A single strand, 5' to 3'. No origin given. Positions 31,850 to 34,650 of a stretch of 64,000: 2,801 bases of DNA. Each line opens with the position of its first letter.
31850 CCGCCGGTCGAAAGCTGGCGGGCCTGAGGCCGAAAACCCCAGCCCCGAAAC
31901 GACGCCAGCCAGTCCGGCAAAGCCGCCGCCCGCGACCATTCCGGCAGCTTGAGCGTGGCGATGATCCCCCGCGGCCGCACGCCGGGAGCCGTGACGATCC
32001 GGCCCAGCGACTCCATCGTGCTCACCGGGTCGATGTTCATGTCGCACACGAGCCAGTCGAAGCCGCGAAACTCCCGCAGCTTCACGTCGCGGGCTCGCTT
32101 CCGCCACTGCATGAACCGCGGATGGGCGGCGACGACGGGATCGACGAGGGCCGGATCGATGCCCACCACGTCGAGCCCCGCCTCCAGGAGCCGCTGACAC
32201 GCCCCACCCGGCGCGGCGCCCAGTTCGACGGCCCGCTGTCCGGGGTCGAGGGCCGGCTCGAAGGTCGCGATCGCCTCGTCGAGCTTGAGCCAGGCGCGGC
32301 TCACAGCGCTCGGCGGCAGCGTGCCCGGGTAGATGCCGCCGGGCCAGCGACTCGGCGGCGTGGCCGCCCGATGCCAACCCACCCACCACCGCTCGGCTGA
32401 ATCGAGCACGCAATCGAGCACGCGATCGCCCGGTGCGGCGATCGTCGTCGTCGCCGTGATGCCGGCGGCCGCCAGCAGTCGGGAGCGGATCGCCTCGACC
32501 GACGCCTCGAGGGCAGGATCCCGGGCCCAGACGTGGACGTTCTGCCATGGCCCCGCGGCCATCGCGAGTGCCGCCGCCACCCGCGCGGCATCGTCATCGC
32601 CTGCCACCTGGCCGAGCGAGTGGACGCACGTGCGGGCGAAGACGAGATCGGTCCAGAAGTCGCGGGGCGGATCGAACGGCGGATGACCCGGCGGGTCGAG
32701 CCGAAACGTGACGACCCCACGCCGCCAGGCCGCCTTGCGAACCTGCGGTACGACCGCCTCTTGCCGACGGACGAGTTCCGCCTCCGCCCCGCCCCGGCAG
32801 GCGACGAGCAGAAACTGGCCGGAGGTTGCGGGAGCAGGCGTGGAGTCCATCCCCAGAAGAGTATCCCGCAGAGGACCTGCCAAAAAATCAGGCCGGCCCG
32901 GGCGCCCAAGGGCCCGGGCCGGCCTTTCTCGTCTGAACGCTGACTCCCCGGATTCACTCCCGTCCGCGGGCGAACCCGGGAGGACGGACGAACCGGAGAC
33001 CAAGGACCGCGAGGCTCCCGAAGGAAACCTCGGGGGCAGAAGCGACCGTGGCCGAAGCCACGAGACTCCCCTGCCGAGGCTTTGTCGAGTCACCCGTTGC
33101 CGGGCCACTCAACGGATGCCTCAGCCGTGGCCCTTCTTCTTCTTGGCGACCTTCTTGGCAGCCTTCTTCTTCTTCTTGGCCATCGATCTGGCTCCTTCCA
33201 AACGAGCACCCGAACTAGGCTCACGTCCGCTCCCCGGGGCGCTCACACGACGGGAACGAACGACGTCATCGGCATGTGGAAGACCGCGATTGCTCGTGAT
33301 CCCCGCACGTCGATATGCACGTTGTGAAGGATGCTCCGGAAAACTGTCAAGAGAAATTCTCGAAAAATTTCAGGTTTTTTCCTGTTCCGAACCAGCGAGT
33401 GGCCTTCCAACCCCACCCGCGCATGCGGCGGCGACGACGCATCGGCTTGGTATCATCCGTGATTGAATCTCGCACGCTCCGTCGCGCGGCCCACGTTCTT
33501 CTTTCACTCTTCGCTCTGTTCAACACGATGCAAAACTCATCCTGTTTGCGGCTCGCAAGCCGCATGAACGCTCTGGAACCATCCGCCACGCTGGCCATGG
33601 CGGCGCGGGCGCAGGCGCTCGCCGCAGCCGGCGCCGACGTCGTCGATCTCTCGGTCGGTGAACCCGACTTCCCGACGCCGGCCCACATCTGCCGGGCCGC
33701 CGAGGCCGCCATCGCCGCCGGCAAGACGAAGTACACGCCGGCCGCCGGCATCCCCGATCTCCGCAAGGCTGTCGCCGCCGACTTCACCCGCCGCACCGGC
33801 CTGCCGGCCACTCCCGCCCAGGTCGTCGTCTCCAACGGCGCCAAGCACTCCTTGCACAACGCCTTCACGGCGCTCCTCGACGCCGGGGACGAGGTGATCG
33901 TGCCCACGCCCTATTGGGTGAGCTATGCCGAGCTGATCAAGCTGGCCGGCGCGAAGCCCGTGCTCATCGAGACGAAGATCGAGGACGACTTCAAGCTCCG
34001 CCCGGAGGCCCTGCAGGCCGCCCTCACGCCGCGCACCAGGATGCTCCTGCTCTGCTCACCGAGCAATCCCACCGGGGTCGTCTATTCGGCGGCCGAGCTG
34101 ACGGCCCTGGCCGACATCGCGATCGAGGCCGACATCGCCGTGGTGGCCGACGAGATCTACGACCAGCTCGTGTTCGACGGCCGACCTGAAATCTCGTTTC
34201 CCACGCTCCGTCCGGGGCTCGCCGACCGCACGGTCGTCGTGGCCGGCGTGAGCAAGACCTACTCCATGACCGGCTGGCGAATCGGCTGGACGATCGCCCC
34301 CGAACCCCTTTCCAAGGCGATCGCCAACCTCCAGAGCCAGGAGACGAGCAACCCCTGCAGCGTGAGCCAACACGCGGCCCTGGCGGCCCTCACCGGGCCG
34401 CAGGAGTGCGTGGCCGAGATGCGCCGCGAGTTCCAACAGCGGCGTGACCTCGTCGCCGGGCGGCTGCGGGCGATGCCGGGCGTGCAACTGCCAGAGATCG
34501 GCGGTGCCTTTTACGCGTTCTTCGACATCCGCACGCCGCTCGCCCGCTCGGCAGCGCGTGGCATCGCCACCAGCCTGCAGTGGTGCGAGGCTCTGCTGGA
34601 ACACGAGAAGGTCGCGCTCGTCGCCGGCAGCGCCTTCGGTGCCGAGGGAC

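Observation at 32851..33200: Lys-rich 20-codon micro-ORF, about 195-nt structured RNA and a textbook terminator just upstream of the rlmM-like gene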

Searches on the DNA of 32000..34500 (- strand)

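Call 3: search_rna_families(source=window, start=32000, end=34500, threshold=evalue, max_evalue=10, show_alignments=3)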
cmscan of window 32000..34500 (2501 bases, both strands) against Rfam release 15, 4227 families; matches with E-value up to 10: 10.
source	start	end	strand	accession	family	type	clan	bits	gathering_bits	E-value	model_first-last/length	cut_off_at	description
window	32759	32811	-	RF03006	M23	Gene; sRNA;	-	22.7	41.2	0.25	1-53/53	no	M23 RNA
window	32891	32934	+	RF01838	sobemo_FSE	Cis-reg; frameshift_element;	-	18.4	55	1.8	26-64/79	no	sobemovirus ribosomal frameshift elemental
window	33701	33790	-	RF02989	gntR-DTE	Gene; sRNA;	-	17.9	63.6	3.8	1-119/119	no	gntR-DTE RNA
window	32523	32553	-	RF00622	CPEB3_ribozyme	Gene; ribozyme;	-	17.7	35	0.26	14-45/78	no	Mammalian CPEB3 ribozyme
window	32434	32512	+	RF02674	AsdA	Gene; antisense;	-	17.4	52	2.4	1-81/81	no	antisense RNA of dnaA mRNA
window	32882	32926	-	RF01016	mir-584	Gene; miRNA;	-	17.4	80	5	1-97/97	no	mir-584 microRNA precursor family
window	33961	34051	-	RF02216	ZNFX1-AS1_2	Gene; lncRNA;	-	16.6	45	0.58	1-93/93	no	ZNFX1 antisense RNA 1 conserved region 2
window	32859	32991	-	RF00419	SNORA52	Gene; snRNA; snoRNA; HACA-box;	CL00038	16.2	71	2.9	1-134/134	no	Small nucleolar RNA SNORA52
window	32059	32103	-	RF02470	Ms_IGR-8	Gene; sRNA;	-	14.1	44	8.8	1-63/63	no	Mycobacterium sRNA Ms_IGR-8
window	32635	32657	+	RF01129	sR44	Gene; snRNA; snoRNA; CD-box;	-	13.3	45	4.8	1-55/55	no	Small nucleolar RNA sR44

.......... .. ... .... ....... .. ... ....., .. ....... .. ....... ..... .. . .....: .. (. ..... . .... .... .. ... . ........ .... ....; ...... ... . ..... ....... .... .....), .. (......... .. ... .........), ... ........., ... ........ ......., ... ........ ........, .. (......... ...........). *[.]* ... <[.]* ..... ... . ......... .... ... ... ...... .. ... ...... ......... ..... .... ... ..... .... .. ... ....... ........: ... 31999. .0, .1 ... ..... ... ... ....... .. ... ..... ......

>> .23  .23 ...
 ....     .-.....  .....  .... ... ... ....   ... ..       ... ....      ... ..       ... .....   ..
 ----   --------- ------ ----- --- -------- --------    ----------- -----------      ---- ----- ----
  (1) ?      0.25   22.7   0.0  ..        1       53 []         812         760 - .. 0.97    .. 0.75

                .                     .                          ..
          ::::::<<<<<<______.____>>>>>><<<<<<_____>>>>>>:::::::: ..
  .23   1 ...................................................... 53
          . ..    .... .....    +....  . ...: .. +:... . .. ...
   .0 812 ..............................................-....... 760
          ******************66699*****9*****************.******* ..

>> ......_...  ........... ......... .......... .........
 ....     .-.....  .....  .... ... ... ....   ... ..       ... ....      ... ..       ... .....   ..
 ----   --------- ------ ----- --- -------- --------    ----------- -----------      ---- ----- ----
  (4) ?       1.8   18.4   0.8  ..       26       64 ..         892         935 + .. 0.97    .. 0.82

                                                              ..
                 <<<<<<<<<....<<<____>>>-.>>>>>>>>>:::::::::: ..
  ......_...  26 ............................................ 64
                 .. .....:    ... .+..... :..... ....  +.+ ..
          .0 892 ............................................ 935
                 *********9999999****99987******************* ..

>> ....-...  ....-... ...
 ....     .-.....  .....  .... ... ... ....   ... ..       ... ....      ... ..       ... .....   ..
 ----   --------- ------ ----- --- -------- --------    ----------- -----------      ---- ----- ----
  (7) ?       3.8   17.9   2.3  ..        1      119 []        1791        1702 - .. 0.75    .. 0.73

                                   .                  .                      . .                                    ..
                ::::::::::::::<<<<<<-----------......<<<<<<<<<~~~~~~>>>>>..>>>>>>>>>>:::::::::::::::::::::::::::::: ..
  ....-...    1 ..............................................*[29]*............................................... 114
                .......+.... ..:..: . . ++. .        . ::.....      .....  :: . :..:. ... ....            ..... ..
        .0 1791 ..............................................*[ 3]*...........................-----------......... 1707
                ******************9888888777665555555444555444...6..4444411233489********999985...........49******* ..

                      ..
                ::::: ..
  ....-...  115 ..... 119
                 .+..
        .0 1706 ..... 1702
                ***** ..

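Call 46: search_rna_families(source=window, start=33170, end=33330, threshold=evalue, max_evalue=10, show_alignments=3)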
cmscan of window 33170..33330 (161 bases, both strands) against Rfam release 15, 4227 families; matches with E-value up to 10: 0.
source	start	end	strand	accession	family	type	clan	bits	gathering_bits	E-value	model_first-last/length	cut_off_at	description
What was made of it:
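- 33204..33262 (-): H-type pseudoknot in the 5' leader. P1 pairs 33262-33251 with 33235-33224. P2 pairs 33244-33237 with 33211-33204. P2a abuts P1b, and P2b ends 6 nt before the SD. No Rfam match at E<=10 (call 46).
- On Any Rfam family: No hit at E<=10 for the leader (call 46).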

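Call 47: search_rna_families(source=window, start=32860, end=33125, threshold=evalue, max_evalue=10, show_alignments=2)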
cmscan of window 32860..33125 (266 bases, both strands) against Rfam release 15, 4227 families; matches with E-value up to 10: 14.
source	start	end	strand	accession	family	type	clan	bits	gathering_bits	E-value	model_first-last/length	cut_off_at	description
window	32891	32934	+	RF01838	sobemo_FSE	Cis-reg; frameshift_element;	-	18.4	55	0.2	26-64/79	no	sobemovirus ribosomal frameshift elemental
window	32942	33004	+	RF04311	dauA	Cis-reg;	-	18.1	45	1.4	1-88/88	no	dauA ncRNA motif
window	32882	32926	-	RF01016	mir-584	Gene; miRNA;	-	17.4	80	0.53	1-97/97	no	mir-584 microRNA precursor family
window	32867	32954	+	RF01723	Rhizobiales-2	Gene; sRNA;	-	16.6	40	9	1-103/103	no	Rhizobiales-2 RNA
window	32885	32986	-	RF01812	Pxr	Gene; sRNA;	-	15.8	80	1.4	1-109/109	no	Pxr regulatory sRNA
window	32881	32945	-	RF02234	sX15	Gene; sRNA;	-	15.6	55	2.1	1-159/159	no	Xanthomonadaceae sRNA sX15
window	32891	32925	-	RF02928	Actinomyces-1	Gene; sRNA;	-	15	39.1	5.1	61-95/110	no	Actinomyces-1 RNA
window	33061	33114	-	RF02950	D12-methyl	Gene; sRNA;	-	13.9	57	3.1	1-64/64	no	D12-methyl RNA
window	32907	32991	-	RF00419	SNORA52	Gene; snRNA; snoRNA; HACA-box;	CL00038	13.1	71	1.8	1-134/134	no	Small nucleolar RNA SNORA52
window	32890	32927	-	RF01867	CC2171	Gene; sRNA;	-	12.4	75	1.4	130-159/159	no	caulobacter sRNA CC2171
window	32882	32923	-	RF02868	ncS037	Gene; sRNA;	-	12.4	112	8.4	1-152/152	no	Burkholderia sRNA 37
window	32947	32979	+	RF00628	RgsA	Gene; sRNA;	-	12.1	88.4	0.65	170-194/194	no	RgsA sRNA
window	32860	32927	+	RF02828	Scr3920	Gene; sRNA;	-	10.9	88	8.4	52-125/125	5'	Streptomyces RNA 3920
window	32972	33004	+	RF02267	Vax2os1_2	Gene; lncRNA;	-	6.3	55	0.61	434-466/466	no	Vax2os1 conserved region 2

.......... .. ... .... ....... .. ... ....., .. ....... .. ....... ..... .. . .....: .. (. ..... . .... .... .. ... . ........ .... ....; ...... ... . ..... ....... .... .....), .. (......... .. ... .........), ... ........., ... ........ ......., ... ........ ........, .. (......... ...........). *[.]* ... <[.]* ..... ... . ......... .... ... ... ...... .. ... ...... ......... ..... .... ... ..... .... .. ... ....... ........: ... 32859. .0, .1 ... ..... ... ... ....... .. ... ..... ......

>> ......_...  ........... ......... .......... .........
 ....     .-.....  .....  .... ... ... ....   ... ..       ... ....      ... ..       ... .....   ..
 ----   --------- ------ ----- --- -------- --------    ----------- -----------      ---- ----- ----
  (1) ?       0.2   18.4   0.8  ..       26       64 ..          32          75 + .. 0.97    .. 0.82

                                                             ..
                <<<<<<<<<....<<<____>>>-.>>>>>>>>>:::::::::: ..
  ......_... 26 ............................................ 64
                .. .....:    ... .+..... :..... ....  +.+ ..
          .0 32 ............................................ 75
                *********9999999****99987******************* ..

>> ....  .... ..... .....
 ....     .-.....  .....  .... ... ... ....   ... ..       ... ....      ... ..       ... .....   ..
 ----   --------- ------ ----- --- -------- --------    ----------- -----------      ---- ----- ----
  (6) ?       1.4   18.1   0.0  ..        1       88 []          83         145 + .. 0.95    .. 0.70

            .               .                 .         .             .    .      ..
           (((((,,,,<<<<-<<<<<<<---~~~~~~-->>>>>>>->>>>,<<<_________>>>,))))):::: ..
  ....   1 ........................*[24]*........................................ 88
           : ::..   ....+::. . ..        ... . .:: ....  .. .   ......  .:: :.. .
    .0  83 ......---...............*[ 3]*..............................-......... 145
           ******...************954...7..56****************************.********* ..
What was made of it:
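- On Any Rfam family: Only noise for the 3' part (calls 3, 47).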

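Call 71: build_rna_model(alignment_id=A3, structure=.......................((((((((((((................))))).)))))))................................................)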
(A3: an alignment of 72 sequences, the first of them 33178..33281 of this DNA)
Model R1 built from alignment A3 (72 sequences, 112 columns); structure: as given.
model positions 105; base pairs 12; branch points 0; effective number of sequences 2.4; information 0.59 bits per position. Calibrated on 0.2 Mb of random sequence (short: E-values are rough).
structure used (alignment columns):
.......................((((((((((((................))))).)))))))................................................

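Call 73: search_with_rna_model(model_id=R1, sources=[window, L011, L012, L013, L014, L015, L016, L017, L018, L019, L020, L021, L022, L023, L024, L025, L026, L027, L028, L029, L030, L031, L032, L033, L034, L035, L036, L037, L038, L039, L040, L041, L042, L043, L044, L045, L046, L047, L048, L049, L050, L051, L052, L053, L054, L055, L056, L057, L058, L059, L060, L061, L062, L063, L064, L065, L066, L067, L068, L069, L070, L071, L072, L073, L074, L075, L076, L077, L078, L079, L080, L081, L082, L083, L084, L085, L086, L087, L088, L089, L090, L091, L092, L093, L094, L095, L096, L097, L098, L099, L100, L101, L102, L103, L104, L105, L106, L107, L108, L109], max_evalue=1)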
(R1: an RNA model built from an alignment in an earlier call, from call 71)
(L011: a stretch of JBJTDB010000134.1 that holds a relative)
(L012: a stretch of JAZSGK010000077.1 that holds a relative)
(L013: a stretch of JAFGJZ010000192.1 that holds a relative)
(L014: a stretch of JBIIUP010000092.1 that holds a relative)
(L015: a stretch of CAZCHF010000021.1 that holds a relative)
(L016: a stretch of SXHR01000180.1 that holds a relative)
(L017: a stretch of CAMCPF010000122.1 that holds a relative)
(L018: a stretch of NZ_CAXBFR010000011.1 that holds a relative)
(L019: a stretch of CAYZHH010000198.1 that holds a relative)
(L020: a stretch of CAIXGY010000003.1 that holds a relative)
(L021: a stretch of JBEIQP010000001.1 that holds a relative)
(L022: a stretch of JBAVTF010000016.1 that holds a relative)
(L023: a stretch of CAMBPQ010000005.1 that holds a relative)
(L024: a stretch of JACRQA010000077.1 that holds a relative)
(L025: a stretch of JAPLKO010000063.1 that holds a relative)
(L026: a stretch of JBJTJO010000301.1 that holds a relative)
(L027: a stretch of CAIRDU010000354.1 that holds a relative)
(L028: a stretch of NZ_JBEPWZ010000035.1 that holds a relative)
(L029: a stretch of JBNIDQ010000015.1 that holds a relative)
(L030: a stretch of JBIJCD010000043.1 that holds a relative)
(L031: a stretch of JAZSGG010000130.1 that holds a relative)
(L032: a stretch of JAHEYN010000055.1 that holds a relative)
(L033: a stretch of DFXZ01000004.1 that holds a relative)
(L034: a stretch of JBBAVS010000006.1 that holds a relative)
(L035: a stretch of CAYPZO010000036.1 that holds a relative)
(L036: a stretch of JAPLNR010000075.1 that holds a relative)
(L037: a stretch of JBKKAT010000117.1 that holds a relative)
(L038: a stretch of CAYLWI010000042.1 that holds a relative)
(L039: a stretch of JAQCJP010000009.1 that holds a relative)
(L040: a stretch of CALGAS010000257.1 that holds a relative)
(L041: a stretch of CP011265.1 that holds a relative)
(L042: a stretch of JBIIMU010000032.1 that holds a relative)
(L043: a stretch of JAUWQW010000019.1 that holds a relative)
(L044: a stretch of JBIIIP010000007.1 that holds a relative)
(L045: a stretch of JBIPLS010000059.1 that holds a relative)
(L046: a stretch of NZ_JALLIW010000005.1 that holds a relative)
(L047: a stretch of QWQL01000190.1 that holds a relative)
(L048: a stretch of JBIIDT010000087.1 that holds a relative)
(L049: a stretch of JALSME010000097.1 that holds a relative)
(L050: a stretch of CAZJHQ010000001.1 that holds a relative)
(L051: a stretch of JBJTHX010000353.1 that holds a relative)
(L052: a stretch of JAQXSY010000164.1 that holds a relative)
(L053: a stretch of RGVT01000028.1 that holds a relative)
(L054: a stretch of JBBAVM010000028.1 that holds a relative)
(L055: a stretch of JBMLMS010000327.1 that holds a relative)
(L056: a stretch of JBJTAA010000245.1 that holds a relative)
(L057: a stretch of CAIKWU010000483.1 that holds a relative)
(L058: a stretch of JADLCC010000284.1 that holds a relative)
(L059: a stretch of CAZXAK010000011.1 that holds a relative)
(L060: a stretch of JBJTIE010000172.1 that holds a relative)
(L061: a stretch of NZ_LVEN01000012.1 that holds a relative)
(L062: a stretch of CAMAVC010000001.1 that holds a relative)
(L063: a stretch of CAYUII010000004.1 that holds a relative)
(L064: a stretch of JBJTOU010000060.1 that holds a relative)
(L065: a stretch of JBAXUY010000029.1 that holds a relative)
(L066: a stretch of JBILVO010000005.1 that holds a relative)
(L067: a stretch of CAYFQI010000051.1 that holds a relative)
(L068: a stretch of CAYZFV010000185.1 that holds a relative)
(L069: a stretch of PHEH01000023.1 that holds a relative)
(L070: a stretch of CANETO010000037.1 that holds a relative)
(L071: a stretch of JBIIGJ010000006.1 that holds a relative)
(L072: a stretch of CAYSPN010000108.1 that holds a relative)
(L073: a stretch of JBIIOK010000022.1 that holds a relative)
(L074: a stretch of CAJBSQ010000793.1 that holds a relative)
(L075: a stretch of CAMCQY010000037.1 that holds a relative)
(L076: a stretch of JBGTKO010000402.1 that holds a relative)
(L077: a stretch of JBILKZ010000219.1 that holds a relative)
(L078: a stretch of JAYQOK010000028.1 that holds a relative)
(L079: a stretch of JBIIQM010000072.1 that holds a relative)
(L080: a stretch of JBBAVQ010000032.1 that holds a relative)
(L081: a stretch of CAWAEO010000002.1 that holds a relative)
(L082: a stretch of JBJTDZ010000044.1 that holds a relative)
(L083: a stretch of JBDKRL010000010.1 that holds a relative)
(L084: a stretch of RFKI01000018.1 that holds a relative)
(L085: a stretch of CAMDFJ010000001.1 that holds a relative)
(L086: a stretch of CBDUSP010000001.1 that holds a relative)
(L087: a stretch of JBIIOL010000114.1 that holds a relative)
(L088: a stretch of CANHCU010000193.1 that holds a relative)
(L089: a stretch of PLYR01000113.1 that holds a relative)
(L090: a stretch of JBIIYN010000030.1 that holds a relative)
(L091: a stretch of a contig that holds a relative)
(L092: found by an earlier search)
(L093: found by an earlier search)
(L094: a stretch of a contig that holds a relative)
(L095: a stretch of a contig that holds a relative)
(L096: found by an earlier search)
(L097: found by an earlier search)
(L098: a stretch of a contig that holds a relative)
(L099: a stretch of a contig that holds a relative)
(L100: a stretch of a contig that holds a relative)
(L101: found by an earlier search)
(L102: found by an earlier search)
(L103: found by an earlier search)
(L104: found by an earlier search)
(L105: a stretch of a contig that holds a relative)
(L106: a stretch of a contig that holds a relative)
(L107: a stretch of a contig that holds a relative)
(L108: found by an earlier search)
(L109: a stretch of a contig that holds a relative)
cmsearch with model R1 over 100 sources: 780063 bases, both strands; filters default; matches with E-value up to 1: 61.
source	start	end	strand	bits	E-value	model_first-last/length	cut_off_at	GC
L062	6040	6144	-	108.8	9.1e-27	1-105/105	no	0.59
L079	1362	1466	-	108.3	1.3e-26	1-105/105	no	0.6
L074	298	402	-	108.2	1.3e-26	1-105/105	no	0.59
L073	6591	6695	+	107.7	1.8e-26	1-105/105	no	0.58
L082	1596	1700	-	105.8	6e-26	1-105/105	no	0.58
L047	1187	1291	+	105.6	6.7e-26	1-105/105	no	0.57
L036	4262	4366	-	105.6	7e-26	1-105/105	no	0.59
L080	297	400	+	104.3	1.6e-25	1-105/105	no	0.61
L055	2499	2603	+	103.6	2.4e-25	1-105/105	no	0.59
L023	3112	3215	-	103.2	3.1e-25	1-105/105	no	0.57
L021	6677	6781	-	103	3.5e-25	1-105/105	no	0.65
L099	7687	7791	+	102.9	3.8e-25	1-105/105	no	0.66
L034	2828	2931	-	102.8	4e-25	1-105/105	no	0.62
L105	586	691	-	102.7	4.2e-25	1-105/105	no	0.63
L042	4400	4502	-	102.7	4.3e-25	1-105/105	no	0.62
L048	5158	5261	-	102.5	4.8e-25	1-105/105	no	0.61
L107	645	749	-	102.4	5.3e-25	1-105/105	no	0.63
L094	1654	1757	-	102.1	6.3e-25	1-105/105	no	0.64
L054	4631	4735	-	101.8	7.8e-25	1-105/105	no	0.64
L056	4694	4798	+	100.9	1.4e-24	1-105/105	no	0.6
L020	1296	1399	+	100.5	1.8e-24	1-105/105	no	0.66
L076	2921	3024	+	100.3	2e-24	1-105/105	no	0.59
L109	3682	3786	-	100.3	2e-24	1-105/105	no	0.61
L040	1284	1387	+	100.2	2.1e-24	1-105/105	no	0.53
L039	6788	6891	-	100.2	2.1e-24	1-105/105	no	0.53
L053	685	787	-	100.1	2.3e-24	1-105/105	no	0.67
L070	2998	3099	+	100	2.4e-24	1-105/105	no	0.66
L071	3660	3761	-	99.9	2.5e-24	1-105/105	no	0.62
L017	525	628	-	99.7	2.9e-24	1-105/105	no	0.6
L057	4717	4820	-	99.6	3e-24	1-105/105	no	0.6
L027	2510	2614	-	99.1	4.3e-24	1-105/105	no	0.53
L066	5683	5786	-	98.5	6.3e-24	1-105/105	no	0.64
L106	2983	3086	-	98.2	7.5e-24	1-105/105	no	0.54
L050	6035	6139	-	98.2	7.6e-24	1-105/105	no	0.62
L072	5291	5392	+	98.1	8e-24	1-105/105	no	0.63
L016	2245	2348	-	97.8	9.4e-24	1-105/105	no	0.61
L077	440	541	-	97.8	9.8e-24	1-105/105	no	0.64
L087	501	602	+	97.6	1.1e-23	1-105/105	no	0.64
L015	368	472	-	97.4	1.2e-23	1-105/105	no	0.61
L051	1067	1170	+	97.4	1.2e-23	1-105/105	no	0.61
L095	606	707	-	96.8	1.8e-23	1-105/105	no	0.63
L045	3723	3827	-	96.7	2e-23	1-105/105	no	0.66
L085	2157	2259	+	96.6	2.1e-23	1-105/105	no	0.6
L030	6130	6233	+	96.1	2.9e-23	1-105/105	no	0.62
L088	4192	4293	-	95.5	4e-23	1-105/105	no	0.63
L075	5447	5548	+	95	5.7e-23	1-105/105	no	0.62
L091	73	175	-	94.8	6.5e-23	1-105/105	no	0.64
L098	7254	7357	-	94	1.1e-22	1-105/105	no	0.65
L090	1513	1614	+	92.7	2.5e-22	1-105/105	no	0.63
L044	3807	3909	-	91.9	4.2e-22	1-105/105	no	0.59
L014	424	528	+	89.8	1.6e-21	1-105/105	no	0.67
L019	5205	5310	-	89.8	1.6e-21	1-105/105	no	0.59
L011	2171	2272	+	89.6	1.8e-21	1-105/105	no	0.6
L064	3839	3940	-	89.6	1.8e-21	1-105/105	no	0.6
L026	68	171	-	88.2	4.4e-21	1-105/105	no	0.67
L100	2667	2768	+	86.5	1.3e-20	1-105/105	no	0.62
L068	3305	3405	+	85.4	2.6e-20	1-105/105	no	0.59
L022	4417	4520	-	77.4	3.9e-18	1-105/105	no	0.63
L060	2254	2358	-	75.2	1.6e-17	1-105/105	no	0.65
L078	203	302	-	75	1.9e-17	1-105/105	no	0.58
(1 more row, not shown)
